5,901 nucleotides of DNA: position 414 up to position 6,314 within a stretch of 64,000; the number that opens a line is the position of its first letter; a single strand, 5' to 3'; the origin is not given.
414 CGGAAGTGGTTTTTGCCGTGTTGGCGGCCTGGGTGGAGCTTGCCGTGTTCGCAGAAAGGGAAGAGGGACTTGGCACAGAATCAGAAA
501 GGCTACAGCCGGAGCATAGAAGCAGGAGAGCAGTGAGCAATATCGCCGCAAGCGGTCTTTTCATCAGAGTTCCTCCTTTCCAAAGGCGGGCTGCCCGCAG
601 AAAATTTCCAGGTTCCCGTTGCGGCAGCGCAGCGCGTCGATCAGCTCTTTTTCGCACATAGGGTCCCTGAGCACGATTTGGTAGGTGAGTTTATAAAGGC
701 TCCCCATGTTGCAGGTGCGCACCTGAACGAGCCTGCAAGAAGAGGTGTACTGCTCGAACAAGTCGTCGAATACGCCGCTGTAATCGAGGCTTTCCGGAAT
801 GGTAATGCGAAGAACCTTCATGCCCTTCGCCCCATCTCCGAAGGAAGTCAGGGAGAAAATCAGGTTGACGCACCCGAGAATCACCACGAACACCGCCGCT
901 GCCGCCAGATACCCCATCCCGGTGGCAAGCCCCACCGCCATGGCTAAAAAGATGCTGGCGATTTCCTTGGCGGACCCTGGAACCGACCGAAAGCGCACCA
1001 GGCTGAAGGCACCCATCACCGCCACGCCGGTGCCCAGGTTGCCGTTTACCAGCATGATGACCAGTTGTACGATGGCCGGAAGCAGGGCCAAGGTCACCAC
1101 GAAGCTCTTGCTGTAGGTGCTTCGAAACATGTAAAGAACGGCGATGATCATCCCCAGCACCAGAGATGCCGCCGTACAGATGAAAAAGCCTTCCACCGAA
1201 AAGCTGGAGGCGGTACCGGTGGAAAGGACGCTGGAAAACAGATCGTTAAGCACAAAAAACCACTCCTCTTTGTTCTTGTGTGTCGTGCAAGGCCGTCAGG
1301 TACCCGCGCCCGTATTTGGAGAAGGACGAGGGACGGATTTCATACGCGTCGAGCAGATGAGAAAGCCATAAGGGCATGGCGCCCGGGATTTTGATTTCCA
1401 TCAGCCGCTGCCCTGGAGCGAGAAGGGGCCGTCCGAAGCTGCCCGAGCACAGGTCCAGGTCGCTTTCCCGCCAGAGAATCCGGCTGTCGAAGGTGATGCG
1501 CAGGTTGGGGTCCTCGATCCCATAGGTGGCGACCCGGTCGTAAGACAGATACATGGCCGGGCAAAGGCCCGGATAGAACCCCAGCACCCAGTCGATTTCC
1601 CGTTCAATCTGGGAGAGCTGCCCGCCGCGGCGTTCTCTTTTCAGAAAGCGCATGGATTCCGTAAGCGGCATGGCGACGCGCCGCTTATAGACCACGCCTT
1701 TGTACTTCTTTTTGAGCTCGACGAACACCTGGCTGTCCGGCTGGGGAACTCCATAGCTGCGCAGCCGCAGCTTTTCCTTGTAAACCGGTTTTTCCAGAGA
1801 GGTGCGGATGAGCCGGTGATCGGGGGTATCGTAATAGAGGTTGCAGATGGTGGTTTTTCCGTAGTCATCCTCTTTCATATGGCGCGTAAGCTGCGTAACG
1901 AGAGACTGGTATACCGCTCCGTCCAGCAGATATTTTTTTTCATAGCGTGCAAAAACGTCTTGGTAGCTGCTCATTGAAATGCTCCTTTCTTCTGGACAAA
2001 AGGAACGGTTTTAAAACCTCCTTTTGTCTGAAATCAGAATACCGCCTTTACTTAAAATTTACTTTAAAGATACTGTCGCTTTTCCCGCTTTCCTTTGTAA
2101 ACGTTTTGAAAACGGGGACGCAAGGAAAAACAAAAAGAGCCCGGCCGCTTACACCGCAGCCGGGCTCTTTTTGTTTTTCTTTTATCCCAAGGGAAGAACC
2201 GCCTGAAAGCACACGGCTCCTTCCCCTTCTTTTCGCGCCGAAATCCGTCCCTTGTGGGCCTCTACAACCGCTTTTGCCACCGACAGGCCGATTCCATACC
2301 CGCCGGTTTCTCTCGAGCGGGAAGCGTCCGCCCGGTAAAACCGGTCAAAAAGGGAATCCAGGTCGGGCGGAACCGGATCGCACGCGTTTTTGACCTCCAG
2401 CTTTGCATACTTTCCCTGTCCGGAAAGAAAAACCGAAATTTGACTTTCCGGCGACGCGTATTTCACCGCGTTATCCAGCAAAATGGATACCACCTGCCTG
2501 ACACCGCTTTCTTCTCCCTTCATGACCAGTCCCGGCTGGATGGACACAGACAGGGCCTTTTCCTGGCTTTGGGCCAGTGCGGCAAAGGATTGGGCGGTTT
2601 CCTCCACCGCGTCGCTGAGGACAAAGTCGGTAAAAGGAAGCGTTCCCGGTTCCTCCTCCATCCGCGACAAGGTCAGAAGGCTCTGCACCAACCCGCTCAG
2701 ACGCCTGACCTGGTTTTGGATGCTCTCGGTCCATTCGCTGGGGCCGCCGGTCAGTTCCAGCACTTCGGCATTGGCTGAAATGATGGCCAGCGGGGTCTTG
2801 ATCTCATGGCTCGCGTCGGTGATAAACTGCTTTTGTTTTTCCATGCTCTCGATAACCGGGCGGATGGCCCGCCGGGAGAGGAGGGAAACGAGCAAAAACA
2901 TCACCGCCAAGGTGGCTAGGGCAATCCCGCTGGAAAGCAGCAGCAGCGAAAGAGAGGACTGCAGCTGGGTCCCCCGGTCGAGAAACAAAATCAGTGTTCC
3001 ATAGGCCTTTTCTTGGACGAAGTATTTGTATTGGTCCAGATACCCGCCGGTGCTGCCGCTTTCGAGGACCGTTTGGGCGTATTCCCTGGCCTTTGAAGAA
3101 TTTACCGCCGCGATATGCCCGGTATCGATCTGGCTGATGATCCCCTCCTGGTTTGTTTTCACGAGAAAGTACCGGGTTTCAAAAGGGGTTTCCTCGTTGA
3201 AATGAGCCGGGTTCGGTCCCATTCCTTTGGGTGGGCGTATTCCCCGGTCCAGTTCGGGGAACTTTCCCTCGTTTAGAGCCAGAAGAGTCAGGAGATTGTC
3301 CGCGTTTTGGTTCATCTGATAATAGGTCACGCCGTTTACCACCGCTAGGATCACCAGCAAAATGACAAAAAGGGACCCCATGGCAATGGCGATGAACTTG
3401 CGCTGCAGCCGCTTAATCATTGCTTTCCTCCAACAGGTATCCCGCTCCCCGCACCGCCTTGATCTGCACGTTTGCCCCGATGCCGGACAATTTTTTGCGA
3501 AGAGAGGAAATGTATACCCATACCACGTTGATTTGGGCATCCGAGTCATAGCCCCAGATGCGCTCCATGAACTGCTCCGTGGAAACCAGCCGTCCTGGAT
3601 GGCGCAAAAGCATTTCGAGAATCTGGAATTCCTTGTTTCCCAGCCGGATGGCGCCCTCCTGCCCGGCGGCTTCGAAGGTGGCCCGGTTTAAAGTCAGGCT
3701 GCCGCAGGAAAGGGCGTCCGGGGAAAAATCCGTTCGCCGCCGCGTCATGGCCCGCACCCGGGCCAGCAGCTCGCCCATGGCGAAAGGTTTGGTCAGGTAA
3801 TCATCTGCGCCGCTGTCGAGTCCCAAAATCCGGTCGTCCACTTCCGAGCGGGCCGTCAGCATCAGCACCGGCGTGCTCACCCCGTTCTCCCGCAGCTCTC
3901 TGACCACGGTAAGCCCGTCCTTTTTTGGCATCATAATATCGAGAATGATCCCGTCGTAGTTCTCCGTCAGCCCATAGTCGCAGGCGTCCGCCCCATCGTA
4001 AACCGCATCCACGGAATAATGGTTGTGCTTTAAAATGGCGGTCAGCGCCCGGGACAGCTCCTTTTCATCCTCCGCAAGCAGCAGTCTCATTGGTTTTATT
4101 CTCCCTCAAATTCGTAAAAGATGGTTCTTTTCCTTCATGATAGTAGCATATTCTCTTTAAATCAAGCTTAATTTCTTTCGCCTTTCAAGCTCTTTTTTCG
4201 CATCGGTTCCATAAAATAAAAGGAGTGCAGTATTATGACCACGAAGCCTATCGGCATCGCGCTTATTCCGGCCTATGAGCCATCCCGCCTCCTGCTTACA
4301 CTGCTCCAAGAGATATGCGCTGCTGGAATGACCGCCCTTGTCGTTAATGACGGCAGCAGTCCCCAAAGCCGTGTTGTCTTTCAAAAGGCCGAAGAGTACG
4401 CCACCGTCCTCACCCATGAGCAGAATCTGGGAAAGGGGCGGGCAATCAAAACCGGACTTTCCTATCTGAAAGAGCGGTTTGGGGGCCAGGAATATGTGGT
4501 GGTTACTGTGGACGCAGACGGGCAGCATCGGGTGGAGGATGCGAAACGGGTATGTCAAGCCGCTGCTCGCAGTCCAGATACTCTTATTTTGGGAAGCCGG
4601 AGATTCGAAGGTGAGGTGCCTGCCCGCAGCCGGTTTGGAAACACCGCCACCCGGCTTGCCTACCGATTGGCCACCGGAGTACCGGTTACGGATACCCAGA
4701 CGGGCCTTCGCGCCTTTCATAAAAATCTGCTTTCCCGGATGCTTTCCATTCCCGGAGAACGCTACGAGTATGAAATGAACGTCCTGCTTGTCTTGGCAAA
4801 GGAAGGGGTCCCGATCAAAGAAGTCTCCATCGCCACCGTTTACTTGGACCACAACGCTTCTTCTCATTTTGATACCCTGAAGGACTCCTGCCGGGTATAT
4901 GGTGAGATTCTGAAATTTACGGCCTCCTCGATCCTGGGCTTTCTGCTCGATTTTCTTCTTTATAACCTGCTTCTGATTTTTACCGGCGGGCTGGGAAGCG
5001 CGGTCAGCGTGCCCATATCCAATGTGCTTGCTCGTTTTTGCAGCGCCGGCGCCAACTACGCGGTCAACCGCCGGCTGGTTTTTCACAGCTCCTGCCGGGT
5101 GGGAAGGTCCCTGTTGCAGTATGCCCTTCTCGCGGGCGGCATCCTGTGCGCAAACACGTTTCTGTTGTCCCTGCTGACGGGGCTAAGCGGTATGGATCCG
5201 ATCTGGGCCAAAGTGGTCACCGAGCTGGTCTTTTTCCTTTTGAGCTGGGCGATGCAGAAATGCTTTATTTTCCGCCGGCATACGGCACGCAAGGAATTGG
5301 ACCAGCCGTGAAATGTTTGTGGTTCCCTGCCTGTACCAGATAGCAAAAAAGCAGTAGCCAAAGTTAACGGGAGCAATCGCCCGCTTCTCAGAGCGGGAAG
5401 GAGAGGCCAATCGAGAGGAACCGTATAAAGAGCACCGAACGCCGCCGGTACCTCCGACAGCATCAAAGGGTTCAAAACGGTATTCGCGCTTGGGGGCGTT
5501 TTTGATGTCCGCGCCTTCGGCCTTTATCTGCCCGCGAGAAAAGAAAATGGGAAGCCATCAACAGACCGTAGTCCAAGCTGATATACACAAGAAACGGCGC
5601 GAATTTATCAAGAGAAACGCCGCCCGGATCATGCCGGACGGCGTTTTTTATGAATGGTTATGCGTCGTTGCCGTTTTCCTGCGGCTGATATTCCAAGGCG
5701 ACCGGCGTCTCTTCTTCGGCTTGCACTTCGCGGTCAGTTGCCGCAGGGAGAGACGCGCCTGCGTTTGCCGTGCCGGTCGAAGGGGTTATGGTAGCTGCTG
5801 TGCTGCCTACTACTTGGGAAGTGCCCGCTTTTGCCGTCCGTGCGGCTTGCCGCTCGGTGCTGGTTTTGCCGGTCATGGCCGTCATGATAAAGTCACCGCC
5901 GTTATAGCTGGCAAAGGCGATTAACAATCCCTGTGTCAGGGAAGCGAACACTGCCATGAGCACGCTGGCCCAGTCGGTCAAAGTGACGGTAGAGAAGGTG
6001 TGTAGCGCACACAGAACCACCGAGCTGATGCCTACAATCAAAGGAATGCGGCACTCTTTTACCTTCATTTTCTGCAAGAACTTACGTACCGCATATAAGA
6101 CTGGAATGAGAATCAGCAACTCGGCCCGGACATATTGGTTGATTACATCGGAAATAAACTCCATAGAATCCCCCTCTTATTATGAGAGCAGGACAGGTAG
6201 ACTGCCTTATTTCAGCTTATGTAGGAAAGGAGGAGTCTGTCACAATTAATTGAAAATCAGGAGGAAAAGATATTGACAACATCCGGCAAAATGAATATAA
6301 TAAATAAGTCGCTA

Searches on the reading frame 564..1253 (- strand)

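Call 87: search_protein_families(library=pfam, proteins=[window:564-1253:-], max_evalue=0.001)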
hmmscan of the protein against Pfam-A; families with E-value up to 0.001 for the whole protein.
window:564-1253:- (229 aa): 1 family
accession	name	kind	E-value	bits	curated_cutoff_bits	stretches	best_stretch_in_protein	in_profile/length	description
PF16316.10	DUF4956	-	5.4e-15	56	30.6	1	32-132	4-106/169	Domain of unknown function (DUF4956)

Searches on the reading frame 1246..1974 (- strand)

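Call 87: search_protein_families(library=pfam, proteins=[window:1246-1974:-], max_evalue=0.001)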
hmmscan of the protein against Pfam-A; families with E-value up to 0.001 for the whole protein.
window:1246-1974:- (242 aa): 1 family
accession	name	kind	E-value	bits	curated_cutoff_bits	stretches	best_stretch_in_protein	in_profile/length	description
PF09359.15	VTC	-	2.1e-39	135.9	23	1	10-227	2-233/235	VTC domain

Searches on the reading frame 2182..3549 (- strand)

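Call 87: search_protein_families(library=pfam, proteins=[window:2182-3549:-], max_evalue=0.001)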
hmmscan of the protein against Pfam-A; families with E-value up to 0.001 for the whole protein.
window:2182-3549:- (455 aa): 2 families
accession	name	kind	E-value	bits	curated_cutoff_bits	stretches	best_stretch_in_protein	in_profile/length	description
PF02518.31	HATPase_c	-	6.1e-20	72.2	26.4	1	346-454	2-109/111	Histidine kinase-, DNA gyrase B-, and HSP90-like ATPase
PF00512.31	HisKA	-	8.3e-16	58.2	26.9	1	239-300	2-66/66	His Kinase A (phospho-acceptor) domain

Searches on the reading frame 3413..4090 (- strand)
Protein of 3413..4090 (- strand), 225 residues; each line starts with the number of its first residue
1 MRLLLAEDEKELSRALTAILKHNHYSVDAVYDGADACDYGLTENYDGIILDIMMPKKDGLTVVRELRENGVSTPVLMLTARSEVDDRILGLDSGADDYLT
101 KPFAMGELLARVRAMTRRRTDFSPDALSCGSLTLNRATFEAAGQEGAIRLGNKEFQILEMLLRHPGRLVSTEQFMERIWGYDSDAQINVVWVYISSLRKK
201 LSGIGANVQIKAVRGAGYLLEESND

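Call 87: search_protein_families(library=pfam, proteins=[window:3413-4090:-], max_evalue=0.001)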
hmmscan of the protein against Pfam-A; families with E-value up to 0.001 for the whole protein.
window:3413-4090:- (225 aa): 3 families
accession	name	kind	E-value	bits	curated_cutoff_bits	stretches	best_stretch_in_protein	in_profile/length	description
PF00072.30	Response_reg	-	3.7e-28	98.3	30.2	1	4-113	2-111/111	Response regulator receiver domain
PF00486.34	Trans_reg_C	-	2.2e-23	82.6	26.2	1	147-220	3-77/77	Transcriptional regulatory protein, C terminal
PF08279.18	HTH_11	-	0.00074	19.8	25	0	189-218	31-54/55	HTH domain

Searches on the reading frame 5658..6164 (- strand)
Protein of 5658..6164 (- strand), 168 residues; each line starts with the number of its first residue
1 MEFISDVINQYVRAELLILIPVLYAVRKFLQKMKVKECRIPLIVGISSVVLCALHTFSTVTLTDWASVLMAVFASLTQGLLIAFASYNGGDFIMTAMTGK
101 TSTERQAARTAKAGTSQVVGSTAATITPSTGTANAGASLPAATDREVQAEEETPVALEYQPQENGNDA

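Call 87: search_protein_families(library=pfam, proteins=[window:5658-6164:-], max_evalue=0.001)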
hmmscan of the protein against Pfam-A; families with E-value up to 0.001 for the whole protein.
window:5658-6164:- (168 aa): 1 family
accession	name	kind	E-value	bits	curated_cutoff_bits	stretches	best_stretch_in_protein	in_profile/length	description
PF16079.10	Phage_holin_5_2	-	1.8e-11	44.6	29.2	1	19-87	1-67/76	Phage holin family Hol44, in holin superfamily V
